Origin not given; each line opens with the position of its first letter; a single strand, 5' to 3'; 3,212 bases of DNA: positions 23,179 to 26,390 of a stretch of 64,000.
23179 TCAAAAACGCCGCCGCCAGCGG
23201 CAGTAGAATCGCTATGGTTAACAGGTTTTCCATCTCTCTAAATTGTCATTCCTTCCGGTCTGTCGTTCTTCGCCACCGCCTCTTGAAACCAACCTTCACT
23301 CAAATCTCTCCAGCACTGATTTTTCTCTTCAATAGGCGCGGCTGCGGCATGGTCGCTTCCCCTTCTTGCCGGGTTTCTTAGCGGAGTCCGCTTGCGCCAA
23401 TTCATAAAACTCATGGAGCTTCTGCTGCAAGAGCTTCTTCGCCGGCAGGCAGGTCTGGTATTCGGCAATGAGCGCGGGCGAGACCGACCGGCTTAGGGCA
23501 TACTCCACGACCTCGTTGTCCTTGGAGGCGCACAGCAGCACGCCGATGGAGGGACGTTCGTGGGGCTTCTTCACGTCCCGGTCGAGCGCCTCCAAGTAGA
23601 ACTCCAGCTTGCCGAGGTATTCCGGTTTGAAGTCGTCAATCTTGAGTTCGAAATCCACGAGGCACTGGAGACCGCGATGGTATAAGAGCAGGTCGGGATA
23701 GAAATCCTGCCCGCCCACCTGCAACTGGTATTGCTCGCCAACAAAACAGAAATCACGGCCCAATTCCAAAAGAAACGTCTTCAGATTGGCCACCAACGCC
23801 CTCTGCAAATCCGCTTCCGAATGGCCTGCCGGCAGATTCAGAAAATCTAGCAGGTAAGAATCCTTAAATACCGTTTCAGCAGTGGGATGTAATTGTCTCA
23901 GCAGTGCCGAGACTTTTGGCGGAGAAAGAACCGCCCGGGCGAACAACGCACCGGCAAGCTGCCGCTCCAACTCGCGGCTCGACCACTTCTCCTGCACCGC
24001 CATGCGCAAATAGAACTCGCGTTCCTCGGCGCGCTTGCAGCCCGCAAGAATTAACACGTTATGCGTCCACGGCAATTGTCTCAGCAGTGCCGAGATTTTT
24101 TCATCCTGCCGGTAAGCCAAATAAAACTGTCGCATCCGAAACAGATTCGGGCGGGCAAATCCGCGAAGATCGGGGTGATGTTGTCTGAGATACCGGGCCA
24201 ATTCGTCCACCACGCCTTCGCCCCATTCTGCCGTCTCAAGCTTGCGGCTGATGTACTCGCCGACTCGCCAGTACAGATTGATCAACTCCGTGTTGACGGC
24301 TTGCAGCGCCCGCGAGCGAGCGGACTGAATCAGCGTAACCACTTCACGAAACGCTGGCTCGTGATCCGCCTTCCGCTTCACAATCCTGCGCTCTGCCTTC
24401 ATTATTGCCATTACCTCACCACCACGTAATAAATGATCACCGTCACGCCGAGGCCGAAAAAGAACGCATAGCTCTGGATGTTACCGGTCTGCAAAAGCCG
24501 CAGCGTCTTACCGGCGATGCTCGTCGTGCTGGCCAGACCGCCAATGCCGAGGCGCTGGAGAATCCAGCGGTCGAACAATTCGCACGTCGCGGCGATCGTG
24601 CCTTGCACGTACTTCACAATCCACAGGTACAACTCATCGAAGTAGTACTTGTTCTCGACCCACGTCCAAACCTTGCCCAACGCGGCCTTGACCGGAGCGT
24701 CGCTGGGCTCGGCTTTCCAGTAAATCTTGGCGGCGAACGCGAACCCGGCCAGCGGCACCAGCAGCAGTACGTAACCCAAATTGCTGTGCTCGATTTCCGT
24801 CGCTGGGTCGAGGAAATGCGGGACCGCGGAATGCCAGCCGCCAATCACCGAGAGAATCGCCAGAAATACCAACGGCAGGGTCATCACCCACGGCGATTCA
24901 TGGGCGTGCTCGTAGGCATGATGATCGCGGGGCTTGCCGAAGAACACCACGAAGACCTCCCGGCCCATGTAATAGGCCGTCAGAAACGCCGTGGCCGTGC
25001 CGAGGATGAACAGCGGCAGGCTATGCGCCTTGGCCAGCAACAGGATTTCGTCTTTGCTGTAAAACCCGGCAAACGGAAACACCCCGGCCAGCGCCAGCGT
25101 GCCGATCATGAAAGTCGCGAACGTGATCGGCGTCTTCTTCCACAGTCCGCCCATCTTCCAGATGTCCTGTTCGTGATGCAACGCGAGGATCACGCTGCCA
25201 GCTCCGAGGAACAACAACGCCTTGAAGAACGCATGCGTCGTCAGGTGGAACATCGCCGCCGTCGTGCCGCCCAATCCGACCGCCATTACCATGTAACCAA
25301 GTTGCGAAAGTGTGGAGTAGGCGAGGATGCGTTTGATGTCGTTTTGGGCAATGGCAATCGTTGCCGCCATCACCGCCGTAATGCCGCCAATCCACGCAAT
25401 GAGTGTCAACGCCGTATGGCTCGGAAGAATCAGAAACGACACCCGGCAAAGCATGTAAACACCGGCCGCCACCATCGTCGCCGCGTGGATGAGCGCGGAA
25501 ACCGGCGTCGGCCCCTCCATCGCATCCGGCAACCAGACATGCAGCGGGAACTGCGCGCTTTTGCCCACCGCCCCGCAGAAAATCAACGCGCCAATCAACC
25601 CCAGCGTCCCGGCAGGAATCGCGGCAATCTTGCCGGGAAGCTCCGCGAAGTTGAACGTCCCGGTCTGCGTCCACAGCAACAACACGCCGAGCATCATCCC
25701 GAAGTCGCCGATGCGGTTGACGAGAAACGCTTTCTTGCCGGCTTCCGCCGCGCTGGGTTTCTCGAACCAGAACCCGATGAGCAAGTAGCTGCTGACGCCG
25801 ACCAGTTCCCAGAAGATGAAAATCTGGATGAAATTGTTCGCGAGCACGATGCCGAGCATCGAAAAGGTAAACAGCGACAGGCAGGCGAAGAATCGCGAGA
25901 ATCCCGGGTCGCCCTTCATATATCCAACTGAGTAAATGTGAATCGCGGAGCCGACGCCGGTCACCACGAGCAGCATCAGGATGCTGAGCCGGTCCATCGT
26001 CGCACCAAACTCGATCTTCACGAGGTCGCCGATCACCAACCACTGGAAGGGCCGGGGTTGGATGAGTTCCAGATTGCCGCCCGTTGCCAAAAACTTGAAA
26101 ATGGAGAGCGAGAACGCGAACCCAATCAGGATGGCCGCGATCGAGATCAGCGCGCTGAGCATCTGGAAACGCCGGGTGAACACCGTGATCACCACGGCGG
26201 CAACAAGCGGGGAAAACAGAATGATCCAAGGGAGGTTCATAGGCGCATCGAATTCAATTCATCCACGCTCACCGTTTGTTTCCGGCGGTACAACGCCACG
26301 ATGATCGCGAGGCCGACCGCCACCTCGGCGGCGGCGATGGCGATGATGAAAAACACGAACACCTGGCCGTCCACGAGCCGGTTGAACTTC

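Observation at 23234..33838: Pattern: three different PD-(D/E)xK families colonising one essential operon - a possible REP/RAYT-like association with nucleases instead of Y1 transposases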

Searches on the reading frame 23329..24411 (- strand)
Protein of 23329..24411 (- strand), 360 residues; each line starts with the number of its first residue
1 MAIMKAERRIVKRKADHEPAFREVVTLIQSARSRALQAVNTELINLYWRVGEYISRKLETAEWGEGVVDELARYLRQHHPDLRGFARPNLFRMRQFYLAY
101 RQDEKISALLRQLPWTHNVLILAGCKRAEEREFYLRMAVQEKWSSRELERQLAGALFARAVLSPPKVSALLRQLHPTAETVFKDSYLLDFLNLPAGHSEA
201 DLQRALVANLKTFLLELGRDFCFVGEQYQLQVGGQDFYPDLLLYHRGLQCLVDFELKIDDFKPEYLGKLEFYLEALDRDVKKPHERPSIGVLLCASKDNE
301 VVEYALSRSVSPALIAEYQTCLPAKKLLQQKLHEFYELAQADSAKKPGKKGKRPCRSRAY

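Call 3: search_protein_families(library=pfam, proteins=[window:23329-24411:-])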
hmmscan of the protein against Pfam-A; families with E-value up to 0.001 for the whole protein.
window:23329-24411:- (360 aa): 2 families
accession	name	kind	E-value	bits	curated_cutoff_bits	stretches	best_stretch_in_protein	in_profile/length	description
PF06250.17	YhcG_C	-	9.9e-55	185.1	32.5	1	180-332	2-156/157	YhcG PDDEXK nuclease domain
PF17761.7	DUF1016_N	-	3e-45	154.1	32.8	1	23-159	1-137/137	DUF1016 N-terminal domain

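Call 17: search_protein_families(library=ncbifam, proteins=[window:23329-24411:-], max_evalue=0.1)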
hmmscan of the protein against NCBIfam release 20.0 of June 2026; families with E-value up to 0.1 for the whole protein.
window:23329-24411:- (360 aa): 0 families

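Call 33: search_protein_families(library=padloc, proteins=[window:23329-24411:-], max_evalue=0.01)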
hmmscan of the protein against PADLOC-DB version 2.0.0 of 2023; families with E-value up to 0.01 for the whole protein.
window:23329-24411:- (360 aa): 31 families (the best 25 are shown)
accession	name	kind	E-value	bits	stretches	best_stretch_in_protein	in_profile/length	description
PDLC04795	PDC-S02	-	7.6e-138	457.6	1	7-343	18-351/357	-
PDLC04831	PDC-S02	-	1.7e-121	403.9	1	12-337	6-332/346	-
PDLC04810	PDC-S02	-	8.9e-101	335.6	1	12-341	6-349/355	-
PDLC04807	PDC-S02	-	1.2e-98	328.6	1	4-343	4-346/351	-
PDLC04803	PDC-S02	-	8.7e-95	315.4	1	82-343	7-265/269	-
PDLC04822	PDC-S02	-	5.2e-94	313.1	1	14-303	7-293/294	-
PDLC04801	PDC-S02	-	2e-90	300.3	2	15-189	9-183/205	-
PDLC04813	PDC-S02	-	4e-69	230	1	178-343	4-169/175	-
PDLC04826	PDC-S02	-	1.1e-58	196.5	1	8-221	5-216/222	-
PDLC04827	PDC-S02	-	9.5e-54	180.5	1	13-233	6-230/234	-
PDLC04820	PDC-S02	-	3.9e-50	168.8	1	16-333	25-317/332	-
PDLC04817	PDC-S02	-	9.9e-43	144.7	2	22-226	13-221/286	-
PDLC04821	PDC-S02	-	3.8e-41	138.4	1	17-134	10-127/133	-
PDLC04794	PDC-S02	-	6.6e-41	137.4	1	20-114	4-98/108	-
PDLC04804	PDC-S02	-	9.4e-36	121.4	1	17-199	11-195/203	-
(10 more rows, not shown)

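Call 61: find_homologous_proteins(query=window:23329-24411:-, max_evalue=0.001)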
Query window:23329-24411:- (360 aa): 8000 proteins with E <= 0.001 among 8000 candidates; the best 120 are listed.
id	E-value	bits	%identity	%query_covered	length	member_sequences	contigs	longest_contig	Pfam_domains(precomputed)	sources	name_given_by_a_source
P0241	4.5e-236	801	100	99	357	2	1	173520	PF17761.8,PF06250.18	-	-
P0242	3.1e-209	713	91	95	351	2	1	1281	PF17761.8,PF06250.18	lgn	-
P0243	7.5e-199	678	86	98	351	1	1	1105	PF17761.8,PF06250.18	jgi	jgi:predicted nuclease of restriction endonuclease-like (RecB) superfamily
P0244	3.8e-198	676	84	98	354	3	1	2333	PF17761.8,PF06250.18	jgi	-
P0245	1.1e-194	665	87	93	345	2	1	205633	PF17761.8,PF06250.18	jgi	jgi:predicted nuclease of restriction endonuclease-like (RecB) superfamily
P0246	7.5e-187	639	82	96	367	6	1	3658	PF17761.8,PF06250.18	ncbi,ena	-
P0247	1.3e-186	638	81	97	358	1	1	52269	PF17761.8,PF06250.18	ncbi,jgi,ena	-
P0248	2.6e-185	634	81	93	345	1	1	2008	PF17761.8,PF06250.18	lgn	-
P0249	9.5e-184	629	81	96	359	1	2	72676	PF17761.8,PF06250.18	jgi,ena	-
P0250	1.3e-183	628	83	94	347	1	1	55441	PF17761.8,PF06250.18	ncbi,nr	ncbi:MAG TPA: PDDEXK nuclease domain-containing protein [Verrucomicrobiae bacterium]|nr:PDDEXK nucle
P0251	5.6e-180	616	81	96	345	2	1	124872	PF17761.8,PF06250.18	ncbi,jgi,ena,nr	ncbi:MAG TPA: PDDEXK nuclease domain-containing protein [Verrucomicrobiae bacterium]|nr:PDDEXK nucle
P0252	4.4e-178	610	78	96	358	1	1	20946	PF17761.8,PF06250.18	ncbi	-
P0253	7.5e-178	609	79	94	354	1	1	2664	PF17761.8,PF06250.18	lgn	-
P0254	4.5e-177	607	81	94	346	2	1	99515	PF17761.8,PF06250.18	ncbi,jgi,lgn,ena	-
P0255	4.7e-176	603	79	94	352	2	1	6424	PF17761.8,PF06250.18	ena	-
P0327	6.5e-162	557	74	94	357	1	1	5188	PF17761.8,PF06250.18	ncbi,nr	ncbi:MAG TPA: PDDEXK nuclease domain-containing protein [Blastocatellia bacterium]|nr:PDDEXK nucleas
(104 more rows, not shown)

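Call 62: find_encoding_contigs(protein=P0245, flank=3500, max_places=2)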
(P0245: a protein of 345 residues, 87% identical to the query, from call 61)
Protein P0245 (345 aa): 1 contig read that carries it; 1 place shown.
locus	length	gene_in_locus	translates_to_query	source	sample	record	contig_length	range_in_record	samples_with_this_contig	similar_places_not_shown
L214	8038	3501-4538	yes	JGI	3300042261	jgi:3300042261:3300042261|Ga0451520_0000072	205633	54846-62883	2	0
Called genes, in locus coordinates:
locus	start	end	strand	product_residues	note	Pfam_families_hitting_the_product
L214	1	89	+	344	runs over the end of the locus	PF00146:NADHdh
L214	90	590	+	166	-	PF13534:Fer4_17 (faint), PF13183:Fer4_8 (faint), PF14697:Fer4_21 (faint), PF13237:Fer4_10 (weak), PF12838:Fer4_7, PF13187:Fer4_9 (weak), PF13484:Fer4_16, PF00037:Fer4, +2 more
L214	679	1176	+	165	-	PF00499:Oxidored_q3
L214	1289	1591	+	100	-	PF00420:Oxidored_q2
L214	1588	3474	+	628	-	PF00662:Proton_antipo_N, PF00361:Proton_antipo_M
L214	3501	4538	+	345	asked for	PF17761:DUF1016_N, PF06250:YhcG_C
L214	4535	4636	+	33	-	-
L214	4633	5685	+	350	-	PF13310:Virulence_RhuM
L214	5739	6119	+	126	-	-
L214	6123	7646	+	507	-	PF00361:Proton_antipo_M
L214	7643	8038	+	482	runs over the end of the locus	PF00361:Proton_antipo_M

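Call 63: find_encoding_contigs(protein=P0249, flank=3500, max_places=2)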
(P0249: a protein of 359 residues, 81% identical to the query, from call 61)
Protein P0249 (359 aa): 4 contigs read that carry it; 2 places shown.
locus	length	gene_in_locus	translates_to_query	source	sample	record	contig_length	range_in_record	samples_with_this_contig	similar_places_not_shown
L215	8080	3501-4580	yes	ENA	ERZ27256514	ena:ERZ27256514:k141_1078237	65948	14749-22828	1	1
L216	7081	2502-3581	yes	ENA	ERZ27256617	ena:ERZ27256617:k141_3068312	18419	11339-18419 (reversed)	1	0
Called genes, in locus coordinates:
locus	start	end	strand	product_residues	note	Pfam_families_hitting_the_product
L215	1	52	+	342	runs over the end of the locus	PF00146:NADHdh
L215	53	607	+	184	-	PF13183:Fer4_8 (faint), PF13534:Fer4_17 (faint), PF12797:Fer4_2 (faint), PF13237:Fer4_10 (faint), PF12838:Fer4_7, PF13187:Fer4_9 (weak), PF13484:Fer4_16 (weak), PF00037:Fer4, +2 more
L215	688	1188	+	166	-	PF00499:Oxidored_q3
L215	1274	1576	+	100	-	PF00420:Oxidored_q2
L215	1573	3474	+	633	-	PF00662:Proton_antipo_N, PF00361:Proton_antipo_M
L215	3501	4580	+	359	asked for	PF17761:DUF1016_N, PF06250:YhcG_C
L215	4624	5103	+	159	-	PF24716:WapI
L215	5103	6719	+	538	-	PF00361:Proton_antipo_M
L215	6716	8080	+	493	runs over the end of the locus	PF00361:Proton_antipo_M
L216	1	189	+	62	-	?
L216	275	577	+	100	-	PF00420:Oxidored_q2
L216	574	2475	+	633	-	PF00662:Proton_antipo_N, PF00361:Proton_antipo_M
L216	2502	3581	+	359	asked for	PF17761:DUF1016_N, PF06250:YhcG_C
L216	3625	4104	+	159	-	PF24716:WapI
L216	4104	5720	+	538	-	PF00361:Proton_antipo_M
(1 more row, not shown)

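Call 64: find_encoding_contigs(protein=P0327, flank=3500, max_places=2)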
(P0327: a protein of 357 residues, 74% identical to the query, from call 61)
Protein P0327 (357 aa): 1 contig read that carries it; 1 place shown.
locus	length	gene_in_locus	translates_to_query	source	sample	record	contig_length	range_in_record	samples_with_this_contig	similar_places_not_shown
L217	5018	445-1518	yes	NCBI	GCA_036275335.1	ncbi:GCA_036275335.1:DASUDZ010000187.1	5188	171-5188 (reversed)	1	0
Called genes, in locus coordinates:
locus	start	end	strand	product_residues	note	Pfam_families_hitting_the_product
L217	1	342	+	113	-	PF13517:FG-GAP_3 (faint), PF01839:FG-GAP (faint)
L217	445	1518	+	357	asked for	PF17761:DUF1016_N, PF06250:YhcG_C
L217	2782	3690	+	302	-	PF07228:SpoIIE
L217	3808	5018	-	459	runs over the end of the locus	PF00512:HisKA, PF02518:HATPase_c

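Call 66: search_protein_families(library=pfam, proteins=[L214:5739-6119:+], max_evalue=0.01)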
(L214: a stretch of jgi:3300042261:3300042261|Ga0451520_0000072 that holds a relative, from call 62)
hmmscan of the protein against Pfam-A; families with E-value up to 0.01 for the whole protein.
L214:5739-6119:+ (126 aa): 2 families
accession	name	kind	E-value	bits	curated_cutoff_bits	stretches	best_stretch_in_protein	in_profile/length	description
PF00335.26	Tetraspanin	-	0.0022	18.1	32.1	1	5-95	9-90/225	Tetraspanin family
PF05767.17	Pox_A14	-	0.004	17.7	27.7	0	3-23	46-66/93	Poxvirus virion envelope protein A14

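Call 78: search_protein_families(library=pfam, proteins=[L215:4624-5103:+], max_evalue=0.001)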
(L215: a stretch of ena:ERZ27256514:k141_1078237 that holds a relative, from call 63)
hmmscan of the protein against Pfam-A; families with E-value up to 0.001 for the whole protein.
L215:4624-5103:+ (159 aa): 1 family
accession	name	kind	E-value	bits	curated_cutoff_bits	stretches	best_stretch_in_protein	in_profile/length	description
PF24716.1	WapI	-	4.5e-28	98.6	27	1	14-142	8-138/138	Immunity protein WapI-like family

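Call 90: search_protein_families(library=ncbifam, proteins=[L214:4633-5685:+], max_evalue=0.001)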
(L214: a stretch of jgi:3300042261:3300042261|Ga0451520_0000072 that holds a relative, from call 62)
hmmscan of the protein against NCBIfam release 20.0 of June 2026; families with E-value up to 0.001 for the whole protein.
L214:4633-5685:+ (350 aa): 0 families

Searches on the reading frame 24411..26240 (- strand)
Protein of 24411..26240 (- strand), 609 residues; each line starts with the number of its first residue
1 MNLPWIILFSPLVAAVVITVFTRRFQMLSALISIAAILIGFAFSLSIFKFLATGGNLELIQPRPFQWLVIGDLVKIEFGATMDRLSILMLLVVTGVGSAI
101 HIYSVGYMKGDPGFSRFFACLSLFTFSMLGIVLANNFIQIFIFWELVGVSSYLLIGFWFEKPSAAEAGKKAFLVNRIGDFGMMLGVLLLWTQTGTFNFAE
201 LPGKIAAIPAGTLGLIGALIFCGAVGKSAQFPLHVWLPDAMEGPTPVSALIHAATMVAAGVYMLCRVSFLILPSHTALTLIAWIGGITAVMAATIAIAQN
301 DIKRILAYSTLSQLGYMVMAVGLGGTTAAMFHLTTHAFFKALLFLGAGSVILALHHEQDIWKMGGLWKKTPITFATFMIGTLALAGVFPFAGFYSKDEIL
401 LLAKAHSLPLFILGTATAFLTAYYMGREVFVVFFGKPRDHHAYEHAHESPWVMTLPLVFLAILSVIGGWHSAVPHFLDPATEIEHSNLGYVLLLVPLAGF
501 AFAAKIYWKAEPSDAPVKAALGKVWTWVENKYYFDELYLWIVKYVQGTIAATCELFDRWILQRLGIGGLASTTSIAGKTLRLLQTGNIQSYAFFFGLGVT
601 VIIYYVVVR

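Call 3: search_protein_families(library=pfam, proteins=[window:24411-26240:-])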
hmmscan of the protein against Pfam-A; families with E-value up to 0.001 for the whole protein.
window:24411-26240:- (609 aa): 3 families
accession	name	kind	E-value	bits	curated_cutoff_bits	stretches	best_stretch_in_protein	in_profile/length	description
PF00361.26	Proton_antipo_M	-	2.5e-85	286.7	21.5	1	134-421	1-294/294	NADH:quinone oxidoreductase/Mrp antiporter, TM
PF00662.26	Proton_antipo_N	-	2e-21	76.1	24.5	1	67-118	1-51/51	NADH-Ubiquinone oxidoreductase (complex I), chain 5 N-terminus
PF06455.17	NADH5_C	-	7.5e-07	29.4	28.2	1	427-605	4-180/181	NADH dehydrogenase subunit 5 C-terminus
